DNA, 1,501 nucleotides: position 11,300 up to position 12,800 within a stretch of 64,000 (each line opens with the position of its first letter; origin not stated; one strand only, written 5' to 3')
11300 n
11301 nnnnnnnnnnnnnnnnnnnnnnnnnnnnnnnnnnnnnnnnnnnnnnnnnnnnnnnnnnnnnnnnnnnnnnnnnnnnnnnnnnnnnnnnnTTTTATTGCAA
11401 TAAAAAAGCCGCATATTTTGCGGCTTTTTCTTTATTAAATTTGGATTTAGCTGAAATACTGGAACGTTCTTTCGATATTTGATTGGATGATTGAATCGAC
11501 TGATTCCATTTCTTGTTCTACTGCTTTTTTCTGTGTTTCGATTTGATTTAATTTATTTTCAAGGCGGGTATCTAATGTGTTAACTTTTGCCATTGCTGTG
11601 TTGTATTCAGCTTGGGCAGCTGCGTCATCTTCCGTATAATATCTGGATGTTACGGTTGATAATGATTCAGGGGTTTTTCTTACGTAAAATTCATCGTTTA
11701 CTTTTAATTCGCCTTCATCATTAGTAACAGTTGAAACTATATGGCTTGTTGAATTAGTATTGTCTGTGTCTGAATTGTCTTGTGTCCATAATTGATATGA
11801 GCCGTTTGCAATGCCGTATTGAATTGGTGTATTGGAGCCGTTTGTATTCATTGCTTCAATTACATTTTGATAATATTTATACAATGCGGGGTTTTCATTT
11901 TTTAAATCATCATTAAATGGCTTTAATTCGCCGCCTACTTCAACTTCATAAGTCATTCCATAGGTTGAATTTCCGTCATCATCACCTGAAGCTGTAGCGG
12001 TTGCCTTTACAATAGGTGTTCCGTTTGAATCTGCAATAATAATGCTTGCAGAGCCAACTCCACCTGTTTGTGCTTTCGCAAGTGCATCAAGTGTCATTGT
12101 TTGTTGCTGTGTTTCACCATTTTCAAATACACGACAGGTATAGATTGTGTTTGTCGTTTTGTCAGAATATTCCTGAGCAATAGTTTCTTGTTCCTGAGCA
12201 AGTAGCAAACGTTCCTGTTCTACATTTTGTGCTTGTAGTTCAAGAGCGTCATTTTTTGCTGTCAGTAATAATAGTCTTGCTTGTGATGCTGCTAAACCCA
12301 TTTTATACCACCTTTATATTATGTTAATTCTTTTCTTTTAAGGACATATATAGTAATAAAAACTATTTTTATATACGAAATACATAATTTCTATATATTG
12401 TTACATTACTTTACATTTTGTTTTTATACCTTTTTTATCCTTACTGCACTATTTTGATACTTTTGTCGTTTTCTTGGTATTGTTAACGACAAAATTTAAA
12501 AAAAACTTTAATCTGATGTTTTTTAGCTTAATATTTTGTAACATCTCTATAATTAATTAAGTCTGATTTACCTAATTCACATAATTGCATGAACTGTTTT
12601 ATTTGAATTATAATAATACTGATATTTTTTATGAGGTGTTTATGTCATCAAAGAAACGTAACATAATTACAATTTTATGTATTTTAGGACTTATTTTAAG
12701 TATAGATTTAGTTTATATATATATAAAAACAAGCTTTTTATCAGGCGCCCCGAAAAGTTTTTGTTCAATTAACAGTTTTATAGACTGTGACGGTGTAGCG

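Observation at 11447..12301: Long member of a coiled-coil family with flagellin-like domain logic (conserved helical termini, inserted variable core)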

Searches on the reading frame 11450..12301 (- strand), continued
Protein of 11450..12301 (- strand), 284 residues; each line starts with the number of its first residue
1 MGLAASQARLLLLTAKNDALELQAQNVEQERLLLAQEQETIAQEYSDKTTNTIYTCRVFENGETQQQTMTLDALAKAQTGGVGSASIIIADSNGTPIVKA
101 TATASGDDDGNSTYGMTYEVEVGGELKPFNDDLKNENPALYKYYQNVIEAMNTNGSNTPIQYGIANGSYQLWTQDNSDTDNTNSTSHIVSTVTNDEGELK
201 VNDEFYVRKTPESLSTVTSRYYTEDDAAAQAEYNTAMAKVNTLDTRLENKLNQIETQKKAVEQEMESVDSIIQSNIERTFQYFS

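Call 82: fold_search(model_id=the predicted structure, library=viral)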
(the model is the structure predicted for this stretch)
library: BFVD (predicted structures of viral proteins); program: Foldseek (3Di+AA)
matches with E <= 10: 556; with E <= 0.001: 0
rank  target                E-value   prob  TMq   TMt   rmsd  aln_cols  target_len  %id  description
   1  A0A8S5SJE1            1.5e-03  0.18  0.11  0.07  34.6       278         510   12  Portal protein [Myoviridae sp. ct04y17]
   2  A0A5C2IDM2            1.3e-02  0.84  0.21  0.38   8.1       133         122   10  (no name in the UniProt tables at hand)
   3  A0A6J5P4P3            1.5e-02  0.66  0.18  0.34  13.7       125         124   15  Uncharacterized protein [uncultured Caudovirales phage]
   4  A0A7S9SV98            5.6e-02  0.23  0.21  0.28  13.4       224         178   10  (no name in the UniProt tables at hand)
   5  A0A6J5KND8            6.7e-02  0.30  0.25  0.14  17.2       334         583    8  PA14 domain containing protein [uncultured Caudovirales phage]
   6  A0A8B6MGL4            7.1e-02  0.20  0.20  0.26  12.4       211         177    8  (no name in the UniProt tables at hand)
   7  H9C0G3                8.1e-02  0.12  0.09  0.09  13.3        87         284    9  (no name in the UniProt tables at hand)
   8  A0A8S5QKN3            8.6e-02  0.44  0.13  0.10  12.3        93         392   14  Lipoprotein [Siphoviridae sp. ctezl47]
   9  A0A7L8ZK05            9.1e-02  0.11  0.13  0.06  16.8       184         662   11  BppU family phage baseplate upper protein (Fragment) [Enterococcus phage 9184]
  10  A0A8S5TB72            9.7e-02  0.14  0.13  0.09  21.3       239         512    9  Portal protein [Myoviridae sp. ctiX384]
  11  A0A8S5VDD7            1.0e-01  0.57  0.10  0.29  10.2        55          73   13  Uncharacterized protein [Siphoviridae sp. ctGa111]
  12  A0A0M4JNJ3            1.0e-01  0.11  0.12  0.15  17.7       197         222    7  (no name in the UniProt tables at hand)
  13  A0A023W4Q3            1.1e-01  0.15  0.11  0.23   9.1        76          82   18  Uncharacterized protein [Serratia phage PS2]
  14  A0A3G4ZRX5            1.2e-01  0.07  0.14  0.12  27.6       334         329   11  Uncharacterized protein [Barrevirus sp.]
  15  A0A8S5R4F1            1.3e-01  0.08  0.11  0.04  16.2       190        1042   11  Distal tail protein [Siphoviridae sp. ctu8P6]
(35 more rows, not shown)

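Call 91: list_cluster_members(proteins=[P0002, P0006, P0065, P0063, P0072, P0126, P0191, P0046, P0052, P0088])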
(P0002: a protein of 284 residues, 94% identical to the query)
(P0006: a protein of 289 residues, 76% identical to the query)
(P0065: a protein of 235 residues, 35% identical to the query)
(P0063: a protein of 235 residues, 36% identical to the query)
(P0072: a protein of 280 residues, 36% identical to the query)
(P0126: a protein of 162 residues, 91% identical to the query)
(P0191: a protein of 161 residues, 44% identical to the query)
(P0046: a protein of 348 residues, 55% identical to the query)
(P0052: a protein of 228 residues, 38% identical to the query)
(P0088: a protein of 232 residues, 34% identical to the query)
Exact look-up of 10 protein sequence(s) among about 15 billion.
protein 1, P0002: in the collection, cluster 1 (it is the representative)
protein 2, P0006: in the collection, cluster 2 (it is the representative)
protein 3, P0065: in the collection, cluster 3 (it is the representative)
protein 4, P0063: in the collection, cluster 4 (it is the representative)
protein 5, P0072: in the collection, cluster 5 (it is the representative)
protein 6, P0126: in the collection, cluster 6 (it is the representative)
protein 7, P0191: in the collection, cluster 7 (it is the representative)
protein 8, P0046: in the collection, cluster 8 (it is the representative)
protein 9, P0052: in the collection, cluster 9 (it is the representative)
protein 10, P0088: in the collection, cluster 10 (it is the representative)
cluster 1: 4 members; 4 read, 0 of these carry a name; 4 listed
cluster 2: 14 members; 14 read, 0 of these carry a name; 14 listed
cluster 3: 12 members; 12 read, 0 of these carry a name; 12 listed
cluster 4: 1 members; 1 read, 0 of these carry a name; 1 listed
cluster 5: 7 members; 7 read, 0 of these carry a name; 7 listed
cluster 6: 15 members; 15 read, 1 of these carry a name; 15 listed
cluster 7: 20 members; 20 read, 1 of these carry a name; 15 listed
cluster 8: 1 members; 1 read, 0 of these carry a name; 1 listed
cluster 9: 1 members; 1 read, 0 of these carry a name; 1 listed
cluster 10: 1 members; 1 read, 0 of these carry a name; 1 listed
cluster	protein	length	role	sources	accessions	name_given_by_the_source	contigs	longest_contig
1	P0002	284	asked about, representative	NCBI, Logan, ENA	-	-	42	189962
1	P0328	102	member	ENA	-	-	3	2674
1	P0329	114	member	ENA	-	-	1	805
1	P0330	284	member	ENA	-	-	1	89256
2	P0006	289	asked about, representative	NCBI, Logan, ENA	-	-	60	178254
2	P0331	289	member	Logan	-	-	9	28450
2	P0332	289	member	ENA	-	-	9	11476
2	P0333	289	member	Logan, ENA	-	-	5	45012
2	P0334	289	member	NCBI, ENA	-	-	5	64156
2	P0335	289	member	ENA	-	-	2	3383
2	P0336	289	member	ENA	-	-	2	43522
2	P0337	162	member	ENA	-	-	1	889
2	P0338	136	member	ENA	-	-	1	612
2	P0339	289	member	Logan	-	-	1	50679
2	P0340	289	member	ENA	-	-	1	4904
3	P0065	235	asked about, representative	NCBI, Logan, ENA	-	-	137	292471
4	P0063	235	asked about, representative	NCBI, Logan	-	-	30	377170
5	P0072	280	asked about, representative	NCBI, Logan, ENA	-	-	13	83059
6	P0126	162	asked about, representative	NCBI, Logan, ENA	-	-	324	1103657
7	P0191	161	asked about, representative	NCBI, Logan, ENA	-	-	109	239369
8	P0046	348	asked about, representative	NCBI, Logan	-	-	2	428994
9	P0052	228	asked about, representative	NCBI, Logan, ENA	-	-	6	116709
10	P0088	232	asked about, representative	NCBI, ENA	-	-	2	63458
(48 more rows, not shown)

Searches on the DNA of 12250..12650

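Call 62: search_rna_families(source=window, start=12250, end=12650, threshold=evalue, max_evalue=1)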
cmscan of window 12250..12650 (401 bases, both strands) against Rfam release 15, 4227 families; matches with E-value up to 1: 0.
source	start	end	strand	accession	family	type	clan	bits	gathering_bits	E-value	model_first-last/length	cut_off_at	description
